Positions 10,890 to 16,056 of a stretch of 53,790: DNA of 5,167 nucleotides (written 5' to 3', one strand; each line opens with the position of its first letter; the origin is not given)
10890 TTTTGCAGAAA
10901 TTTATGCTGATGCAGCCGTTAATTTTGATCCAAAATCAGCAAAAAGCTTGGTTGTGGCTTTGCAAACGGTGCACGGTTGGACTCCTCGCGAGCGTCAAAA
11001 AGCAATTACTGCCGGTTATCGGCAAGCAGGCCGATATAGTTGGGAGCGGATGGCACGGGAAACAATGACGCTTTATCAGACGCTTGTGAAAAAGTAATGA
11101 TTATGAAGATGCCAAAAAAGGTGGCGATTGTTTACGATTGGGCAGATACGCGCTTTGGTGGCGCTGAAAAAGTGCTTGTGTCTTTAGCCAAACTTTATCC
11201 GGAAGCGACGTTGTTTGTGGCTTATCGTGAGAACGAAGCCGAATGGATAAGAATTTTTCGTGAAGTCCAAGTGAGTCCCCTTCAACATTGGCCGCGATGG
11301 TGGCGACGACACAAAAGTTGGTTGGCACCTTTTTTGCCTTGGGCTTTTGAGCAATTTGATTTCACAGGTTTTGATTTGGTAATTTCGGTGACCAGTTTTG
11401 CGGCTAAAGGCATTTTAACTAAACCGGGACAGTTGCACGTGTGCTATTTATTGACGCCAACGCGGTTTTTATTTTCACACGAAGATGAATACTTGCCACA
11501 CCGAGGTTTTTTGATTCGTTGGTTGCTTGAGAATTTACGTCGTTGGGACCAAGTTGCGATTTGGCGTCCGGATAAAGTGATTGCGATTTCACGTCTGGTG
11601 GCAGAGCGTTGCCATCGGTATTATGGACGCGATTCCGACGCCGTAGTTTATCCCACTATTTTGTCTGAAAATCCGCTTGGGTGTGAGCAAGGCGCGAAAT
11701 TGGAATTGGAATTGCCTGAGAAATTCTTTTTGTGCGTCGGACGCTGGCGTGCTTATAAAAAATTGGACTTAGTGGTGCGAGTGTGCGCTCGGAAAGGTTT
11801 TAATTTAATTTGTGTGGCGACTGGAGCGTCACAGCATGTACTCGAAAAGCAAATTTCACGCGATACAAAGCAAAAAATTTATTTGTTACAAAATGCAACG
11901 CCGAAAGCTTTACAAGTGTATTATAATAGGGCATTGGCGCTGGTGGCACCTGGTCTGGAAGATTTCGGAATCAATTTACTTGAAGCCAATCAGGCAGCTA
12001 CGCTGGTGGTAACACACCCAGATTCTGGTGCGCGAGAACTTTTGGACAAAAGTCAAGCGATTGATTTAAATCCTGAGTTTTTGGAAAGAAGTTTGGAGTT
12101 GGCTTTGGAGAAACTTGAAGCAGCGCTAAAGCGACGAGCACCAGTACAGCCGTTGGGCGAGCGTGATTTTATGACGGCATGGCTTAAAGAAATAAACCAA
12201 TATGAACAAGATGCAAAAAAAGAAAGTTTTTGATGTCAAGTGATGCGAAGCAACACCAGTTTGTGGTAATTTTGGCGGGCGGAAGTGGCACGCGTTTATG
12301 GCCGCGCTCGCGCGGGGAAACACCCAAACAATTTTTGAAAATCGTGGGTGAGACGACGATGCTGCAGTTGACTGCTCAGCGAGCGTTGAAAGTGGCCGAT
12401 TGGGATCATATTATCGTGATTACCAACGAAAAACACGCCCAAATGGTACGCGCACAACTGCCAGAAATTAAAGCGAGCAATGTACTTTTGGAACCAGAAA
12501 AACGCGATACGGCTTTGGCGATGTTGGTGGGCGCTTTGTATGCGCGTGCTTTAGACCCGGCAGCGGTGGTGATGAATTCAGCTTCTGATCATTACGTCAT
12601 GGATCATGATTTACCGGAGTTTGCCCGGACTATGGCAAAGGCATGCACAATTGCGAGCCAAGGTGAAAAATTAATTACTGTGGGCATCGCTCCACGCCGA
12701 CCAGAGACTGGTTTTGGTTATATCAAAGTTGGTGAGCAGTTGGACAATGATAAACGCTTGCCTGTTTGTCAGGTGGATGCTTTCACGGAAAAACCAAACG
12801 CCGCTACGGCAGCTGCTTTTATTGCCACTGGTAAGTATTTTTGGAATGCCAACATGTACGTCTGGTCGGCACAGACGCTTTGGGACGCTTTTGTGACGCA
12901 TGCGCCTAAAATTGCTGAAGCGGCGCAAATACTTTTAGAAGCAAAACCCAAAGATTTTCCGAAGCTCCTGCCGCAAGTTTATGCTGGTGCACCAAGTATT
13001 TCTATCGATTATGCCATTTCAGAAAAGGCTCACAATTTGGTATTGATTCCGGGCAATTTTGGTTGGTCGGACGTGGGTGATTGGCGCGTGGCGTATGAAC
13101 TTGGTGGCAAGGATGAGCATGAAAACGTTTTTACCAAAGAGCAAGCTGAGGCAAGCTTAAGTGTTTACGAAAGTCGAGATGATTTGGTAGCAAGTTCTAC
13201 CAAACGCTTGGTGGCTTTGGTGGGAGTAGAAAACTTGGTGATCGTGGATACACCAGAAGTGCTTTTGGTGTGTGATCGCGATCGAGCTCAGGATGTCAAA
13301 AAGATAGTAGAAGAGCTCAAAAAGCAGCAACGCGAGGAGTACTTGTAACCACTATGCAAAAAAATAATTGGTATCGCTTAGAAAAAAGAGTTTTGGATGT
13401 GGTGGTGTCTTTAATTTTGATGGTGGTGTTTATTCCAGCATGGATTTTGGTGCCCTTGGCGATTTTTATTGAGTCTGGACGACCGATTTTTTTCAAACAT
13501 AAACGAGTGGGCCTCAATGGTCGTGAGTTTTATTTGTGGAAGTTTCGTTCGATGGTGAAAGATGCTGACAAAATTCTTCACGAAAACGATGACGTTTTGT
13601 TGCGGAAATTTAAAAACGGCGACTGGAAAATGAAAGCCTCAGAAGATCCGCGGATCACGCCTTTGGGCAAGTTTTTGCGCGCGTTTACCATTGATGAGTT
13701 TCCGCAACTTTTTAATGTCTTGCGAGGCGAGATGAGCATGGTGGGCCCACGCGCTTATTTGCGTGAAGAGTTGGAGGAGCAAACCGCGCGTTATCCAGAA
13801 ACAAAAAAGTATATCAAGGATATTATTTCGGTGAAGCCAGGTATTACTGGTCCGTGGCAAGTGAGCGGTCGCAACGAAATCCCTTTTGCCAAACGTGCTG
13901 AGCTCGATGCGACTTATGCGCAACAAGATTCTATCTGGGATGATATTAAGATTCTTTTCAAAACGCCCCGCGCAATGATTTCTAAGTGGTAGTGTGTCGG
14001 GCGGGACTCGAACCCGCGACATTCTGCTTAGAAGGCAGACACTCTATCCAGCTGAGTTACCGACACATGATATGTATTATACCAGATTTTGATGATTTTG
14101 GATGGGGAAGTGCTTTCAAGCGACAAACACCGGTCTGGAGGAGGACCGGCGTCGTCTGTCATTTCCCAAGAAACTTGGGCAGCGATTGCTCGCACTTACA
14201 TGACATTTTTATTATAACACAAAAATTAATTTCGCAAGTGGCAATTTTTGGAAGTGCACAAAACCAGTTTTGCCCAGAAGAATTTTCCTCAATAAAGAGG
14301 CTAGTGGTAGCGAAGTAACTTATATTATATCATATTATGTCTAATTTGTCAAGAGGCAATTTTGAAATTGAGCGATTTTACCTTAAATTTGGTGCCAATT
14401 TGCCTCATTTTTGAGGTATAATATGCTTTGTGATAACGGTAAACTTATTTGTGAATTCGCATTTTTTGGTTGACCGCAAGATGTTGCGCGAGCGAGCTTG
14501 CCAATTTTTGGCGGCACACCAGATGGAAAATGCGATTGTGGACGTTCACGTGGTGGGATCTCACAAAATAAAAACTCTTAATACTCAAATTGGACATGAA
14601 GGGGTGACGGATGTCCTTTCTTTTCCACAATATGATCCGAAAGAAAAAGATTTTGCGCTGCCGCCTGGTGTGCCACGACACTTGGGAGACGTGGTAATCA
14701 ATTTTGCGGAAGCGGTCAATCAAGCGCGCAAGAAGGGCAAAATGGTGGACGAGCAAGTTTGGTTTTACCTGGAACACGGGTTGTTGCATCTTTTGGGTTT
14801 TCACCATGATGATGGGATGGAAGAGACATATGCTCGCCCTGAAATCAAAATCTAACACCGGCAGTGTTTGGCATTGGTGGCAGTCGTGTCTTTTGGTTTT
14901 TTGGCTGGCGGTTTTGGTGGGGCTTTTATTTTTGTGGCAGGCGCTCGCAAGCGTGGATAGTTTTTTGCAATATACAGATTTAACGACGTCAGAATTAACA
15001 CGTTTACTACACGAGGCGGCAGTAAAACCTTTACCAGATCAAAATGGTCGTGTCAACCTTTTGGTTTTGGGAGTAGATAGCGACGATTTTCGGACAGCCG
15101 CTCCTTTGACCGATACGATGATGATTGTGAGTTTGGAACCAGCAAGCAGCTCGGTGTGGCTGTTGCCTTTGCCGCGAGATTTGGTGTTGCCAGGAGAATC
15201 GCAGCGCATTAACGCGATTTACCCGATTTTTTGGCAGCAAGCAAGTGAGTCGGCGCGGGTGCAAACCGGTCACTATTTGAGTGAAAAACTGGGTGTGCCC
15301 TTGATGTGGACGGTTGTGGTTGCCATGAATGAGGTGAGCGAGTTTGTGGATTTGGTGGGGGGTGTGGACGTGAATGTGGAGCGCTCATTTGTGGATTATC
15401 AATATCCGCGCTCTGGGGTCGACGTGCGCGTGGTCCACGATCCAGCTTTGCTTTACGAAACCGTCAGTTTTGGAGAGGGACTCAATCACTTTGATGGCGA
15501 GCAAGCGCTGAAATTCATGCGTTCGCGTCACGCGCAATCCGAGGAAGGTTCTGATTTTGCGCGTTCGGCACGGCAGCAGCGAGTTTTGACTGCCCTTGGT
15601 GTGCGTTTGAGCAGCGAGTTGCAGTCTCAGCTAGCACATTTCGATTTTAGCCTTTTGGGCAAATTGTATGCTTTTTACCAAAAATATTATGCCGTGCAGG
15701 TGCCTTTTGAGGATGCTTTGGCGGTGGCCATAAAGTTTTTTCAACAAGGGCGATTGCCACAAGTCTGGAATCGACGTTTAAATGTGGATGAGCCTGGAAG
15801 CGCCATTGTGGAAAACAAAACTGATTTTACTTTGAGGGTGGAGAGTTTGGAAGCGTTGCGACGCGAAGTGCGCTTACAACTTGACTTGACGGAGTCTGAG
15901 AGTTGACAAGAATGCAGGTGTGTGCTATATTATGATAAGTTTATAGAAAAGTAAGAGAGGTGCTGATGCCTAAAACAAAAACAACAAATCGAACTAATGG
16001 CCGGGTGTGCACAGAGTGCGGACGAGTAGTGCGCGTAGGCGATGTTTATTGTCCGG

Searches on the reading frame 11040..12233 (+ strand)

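Call 49: search_protein_families(library=pfam, proteins=[window:11040-12233:+], max_evalue=0.00001)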
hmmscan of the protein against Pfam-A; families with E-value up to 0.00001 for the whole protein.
window:11040-12233:+ (397 aa): 3 families
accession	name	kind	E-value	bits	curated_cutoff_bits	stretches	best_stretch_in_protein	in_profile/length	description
PF00534.26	Glycos_transf_1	-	8.8e-14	51.8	26.4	1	220-339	8-135/172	Glycosyl transferases group 1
PF13692.12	Glyco_trans_1_4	-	9.3e-08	32.9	27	1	228-338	2-118/142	Glycosyl transferases group 1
PF13439.12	Glyco_transf_4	-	7.8e-07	29.7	28.5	1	40-203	2-161/170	Glycosyltransferase Family 4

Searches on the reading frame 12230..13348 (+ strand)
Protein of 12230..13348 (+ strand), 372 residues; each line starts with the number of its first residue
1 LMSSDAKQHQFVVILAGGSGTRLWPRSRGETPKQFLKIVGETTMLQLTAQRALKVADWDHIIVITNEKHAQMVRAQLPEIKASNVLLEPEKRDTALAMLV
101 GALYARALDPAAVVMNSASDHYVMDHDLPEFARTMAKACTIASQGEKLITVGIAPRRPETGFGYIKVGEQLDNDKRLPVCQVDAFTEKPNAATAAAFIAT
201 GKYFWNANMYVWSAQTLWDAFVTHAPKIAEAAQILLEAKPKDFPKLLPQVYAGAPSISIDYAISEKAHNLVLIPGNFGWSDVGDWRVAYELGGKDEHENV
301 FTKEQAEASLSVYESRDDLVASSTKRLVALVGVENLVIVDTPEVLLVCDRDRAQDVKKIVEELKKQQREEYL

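Call 51: search_protein_families(library=pfam, proteins=[window:12230-13348:+], max_evalue=0.00001)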
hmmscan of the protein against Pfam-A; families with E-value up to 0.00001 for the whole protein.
window:12230-13348:+ (372 aa): 3 families
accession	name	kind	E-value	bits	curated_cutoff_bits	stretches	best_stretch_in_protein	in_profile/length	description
PF00483.29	NTP_transferase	-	2e-42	145.9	21.2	1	13-291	3-238/245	Nucleotidyl transferase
PF22640.1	ManC_GMP_beta-helix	-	3.8e-16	59.2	27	1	318-363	10-55/55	MannoseP isomerase/GMP-like beta-helix domain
PF12804.13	NTP_transf_3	-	2.9e-08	34.5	27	1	12-128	1-103/160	MobA-like NTP transferase domain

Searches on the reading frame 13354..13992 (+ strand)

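Call 51: search_protein_families(library=pfam, proteins=[window:13354-13992:+], max_evalue=0.00001)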
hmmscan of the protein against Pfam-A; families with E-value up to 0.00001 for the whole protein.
window:13354-13992:+ (212 aa): 1 family
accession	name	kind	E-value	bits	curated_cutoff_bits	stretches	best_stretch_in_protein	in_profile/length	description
PF02397.22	Bac_transf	-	1.7e-62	210.6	27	1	11-209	1-178/179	Bacterial sugar transferase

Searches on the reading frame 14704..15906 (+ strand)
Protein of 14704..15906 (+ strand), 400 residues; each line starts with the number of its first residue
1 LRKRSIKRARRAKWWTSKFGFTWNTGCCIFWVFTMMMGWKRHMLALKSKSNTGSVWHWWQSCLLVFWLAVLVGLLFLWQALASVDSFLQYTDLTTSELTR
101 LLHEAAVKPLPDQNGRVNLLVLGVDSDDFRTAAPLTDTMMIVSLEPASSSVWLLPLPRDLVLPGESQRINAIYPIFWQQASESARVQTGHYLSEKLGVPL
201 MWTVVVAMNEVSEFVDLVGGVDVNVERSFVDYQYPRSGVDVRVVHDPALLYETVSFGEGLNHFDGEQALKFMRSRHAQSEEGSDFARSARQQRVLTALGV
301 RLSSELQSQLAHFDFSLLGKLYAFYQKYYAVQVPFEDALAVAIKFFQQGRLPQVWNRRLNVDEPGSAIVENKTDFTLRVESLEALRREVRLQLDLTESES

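Call 51: search_protein_families(library=pfam, proteins=[window:14704-15906:+], max_evalue=0.00001)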
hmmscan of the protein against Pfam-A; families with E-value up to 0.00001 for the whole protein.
window:14704-15906:+ (400 aa): 1 family
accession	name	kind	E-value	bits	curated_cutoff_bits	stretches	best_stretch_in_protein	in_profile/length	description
PF03816.19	LytR_cpsA_psr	-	9.5e-23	81.5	24.6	1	136-299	2-145/150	LytR_cpsA_psr family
